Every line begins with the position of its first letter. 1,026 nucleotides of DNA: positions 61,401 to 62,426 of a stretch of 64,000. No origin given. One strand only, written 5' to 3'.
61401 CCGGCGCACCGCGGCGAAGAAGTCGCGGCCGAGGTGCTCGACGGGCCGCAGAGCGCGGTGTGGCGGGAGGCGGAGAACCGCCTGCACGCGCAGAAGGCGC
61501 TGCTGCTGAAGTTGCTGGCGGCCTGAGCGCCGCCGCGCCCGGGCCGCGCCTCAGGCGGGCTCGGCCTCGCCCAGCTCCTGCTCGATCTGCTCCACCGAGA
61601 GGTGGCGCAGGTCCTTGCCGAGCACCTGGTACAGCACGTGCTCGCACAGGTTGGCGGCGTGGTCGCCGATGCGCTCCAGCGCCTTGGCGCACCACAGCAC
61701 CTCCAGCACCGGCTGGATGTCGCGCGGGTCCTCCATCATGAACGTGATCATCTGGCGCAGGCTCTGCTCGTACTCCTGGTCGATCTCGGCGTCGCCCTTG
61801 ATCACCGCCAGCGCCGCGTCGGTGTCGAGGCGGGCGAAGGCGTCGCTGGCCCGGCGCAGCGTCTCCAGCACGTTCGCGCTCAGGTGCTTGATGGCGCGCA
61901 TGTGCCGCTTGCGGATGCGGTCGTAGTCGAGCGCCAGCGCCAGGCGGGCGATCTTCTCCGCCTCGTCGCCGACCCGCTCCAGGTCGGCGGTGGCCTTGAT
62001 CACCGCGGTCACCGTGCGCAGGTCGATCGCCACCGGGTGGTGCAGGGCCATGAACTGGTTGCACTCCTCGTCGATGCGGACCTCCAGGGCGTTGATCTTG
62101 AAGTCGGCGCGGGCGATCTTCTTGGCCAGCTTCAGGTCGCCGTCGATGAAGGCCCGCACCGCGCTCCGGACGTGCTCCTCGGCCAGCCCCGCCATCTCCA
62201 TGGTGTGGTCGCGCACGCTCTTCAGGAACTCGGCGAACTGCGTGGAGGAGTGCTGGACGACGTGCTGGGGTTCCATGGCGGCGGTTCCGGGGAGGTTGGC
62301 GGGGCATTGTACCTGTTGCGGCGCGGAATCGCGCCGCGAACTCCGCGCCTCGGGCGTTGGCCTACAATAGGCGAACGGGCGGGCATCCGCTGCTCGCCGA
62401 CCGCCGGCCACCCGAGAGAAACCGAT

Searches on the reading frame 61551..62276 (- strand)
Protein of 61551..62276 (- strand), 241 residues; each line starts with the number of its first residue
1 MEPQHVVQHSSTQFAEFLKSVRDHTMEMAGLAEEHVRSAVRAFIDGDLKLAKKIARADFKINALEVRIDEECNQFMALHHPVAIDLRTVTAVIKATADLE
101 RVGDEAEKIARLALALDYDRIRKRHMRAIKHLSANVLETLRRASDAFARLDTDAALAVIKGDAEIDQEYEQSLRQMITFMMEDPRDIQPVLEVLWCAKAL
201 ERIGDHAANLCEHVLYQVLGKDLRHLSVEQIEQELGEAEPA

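Call 61: find_homologous_proteins(query=window:61551-62276:-, max_evalue=1e-60)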
Query window:61551-62276:- (241 aa): 698 proteins with E <= 1e-60 among 8000 candidates; the best 120 are listed.
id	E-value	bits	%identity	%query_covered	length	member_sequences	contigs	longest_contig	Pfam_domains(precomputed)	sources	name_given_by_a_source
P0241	6.3e-147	505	98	100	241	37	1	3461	PF01895.25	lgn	-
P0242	7.8e-134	462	89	100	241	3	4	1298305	PF01895.25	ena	-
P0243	1.3e-111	390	72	99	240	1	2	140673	PF01895.25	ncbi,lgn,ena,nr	ncbi:MAG: phosphate signaling complex protein PhoU [Gammaproteobacteria bacterium]|nr:phosphate sign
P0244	2.8e-111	389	72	99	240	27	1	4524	PF01895.25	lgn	-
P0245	5.8e-110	384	72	99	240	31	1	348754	PF01895.25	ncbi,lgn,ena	-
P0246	6.6e-110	384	72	99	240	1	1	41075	PF01895.25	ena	-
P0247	4.8e-109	381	72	99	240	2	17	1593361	PF01895.25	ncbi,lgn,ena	-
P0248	5.4e-109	381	72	99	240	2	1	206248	PF01895.25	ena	-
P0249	1.1e-108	380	71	99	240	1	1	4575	PF01895.25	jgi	-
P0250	2.8e-108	379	71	99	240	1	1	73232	PF01895.25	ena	-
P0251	2.1e-107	376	72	99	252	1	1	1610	PF01895.25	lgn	-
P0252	2.3e-107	376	72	99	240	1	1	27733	PF01895.25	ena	-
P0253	2.6e-107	376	71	99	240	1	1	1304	PF01895.25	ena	-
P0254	2.6e-107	376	73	100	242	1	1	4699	PF01895.25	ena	-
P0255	3.2e-107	375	72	99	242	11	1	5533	PF01895.25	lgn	-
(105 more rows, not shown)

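Call 62: find_encoding_contigs(protein=P0242, flank=6000, max_places=4)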
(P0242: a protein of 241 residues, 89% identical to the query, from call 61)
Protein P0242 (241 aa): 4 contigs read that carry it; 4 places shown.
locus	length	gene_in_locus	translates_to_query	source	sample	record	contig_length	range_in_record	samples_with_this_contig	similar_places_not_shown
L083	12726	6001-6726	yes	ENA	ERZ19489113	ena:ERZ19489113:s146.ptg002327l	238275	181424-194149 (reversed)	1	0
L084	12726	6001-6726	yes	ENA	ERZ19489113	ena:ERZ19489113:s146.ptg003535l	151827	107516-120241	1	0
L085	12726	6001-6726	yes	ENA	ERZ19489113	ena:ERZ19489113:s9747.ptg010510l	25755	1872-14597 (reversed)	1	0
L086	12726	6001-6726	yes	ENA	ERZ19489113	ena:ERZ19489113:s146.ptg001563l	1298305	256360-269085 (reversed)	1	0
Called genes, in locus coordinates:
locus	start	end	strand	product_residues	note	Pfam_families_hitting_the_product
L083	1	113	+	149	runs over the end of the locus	PF01850:PIN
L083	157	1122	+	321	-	PF00490:ALAD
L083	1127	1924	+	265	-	PF08501:Shikimate_dh_N, PF01488:Shikimate_DH, PF18317:SDH_C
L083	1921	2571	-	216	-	PF00156:Pribosyltran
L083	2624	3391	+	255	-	PF03372:Exo_endo_phos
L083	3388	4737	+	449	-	PF07690:MFS_1, PF13000:Acatn, PF07690:MFS_1 (weak)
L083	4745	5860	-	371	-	PF13180:PDZ_2, PF17820:PDZ_6, PF01435:Peptidase_M48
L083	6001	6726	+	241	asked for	PF01895:PhoU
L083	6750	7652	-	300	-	PF02729:OTCace_N, PF00185:OTCace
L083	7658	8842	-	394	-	PF00202:Aminotran_3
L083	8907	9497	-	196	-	PF06181:Urate_ox_N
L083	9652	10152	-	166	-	-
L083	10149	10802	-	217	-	-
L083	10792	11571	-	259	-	-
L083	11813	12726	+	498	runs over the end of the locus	PF03853:YjeF_N, PF01256:Carb_kinase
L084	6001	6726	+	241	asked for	PF01895:PhoU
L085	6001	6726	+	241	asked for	PF01895:PhoU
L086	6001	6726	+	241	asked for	PF01895:PhoU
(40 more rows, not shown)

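Call 63: find_encoding_contigs(protein=P0247, flank=6000, max_places=3)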
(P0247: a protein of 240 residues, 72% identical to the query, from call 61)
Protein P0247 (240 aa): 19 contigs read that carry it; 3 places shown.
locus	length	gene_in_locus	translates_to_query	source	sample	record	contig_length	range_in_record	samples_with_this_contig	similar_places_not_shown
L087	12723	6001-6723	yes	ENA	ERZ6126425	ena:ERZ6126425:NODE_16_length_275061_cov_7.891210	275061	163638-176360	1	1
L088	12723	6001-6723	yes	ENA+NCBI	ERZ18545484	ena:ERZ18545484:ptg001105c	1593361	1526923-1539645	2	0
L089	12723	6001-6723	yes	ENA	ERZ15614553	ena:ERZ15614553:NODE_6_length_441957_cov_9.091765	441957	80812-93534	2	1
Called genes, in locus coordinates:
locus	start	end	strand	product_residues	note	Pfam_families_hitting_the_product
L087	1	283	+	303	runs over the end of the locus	PF01218:Coprogen_oxidas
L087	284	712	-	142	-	PF14347:DUF4399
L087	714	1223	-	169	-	PF02600:DsbB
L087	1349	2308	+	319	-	PF00490:ALAD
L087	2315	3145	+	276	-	PF08501:Shikimate_dh_N, PF01488:Shikimate_DH, PF18317:SDH_C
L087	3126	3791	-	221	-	PF00156:Pribosyltran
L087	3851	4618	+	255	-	PF03372:Exo_endo_phos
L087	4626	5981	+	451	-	PF07690:MFS_1, PF13000:Acatn (weak), PF07690:MFS_1 (weak)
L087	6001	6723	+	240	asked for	PF01895:PhoU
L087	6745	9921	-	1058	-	PF07715:Plug, PF00593:TonB_dep_Rec_b-barrel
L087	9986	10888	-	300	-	PF02729:OTCace_N, PF00185:OTCace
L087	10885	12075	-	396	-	PF00202:Aminotran_3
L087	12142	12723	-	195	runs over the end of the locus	PF06181:Urate_ox_N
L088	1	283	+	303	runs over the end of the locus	PF01218:Coprogen_oxidas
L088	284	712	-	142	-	PF14347:DUF4399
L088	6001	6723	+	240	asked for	PF01895:PhoU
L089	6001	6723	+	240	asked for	PF01895:PhoU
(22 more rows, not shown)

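Call 72: search_protein_families(library=padloc, proteins=[L083:4745-5860:-], max_evalue=0.001)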
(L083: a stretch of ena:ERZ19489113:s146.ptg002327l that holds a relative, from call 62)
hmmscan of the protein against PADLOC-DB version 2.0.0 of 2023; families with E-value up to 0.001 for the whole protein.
L083:4745-5860:- (371 aa): 0 families
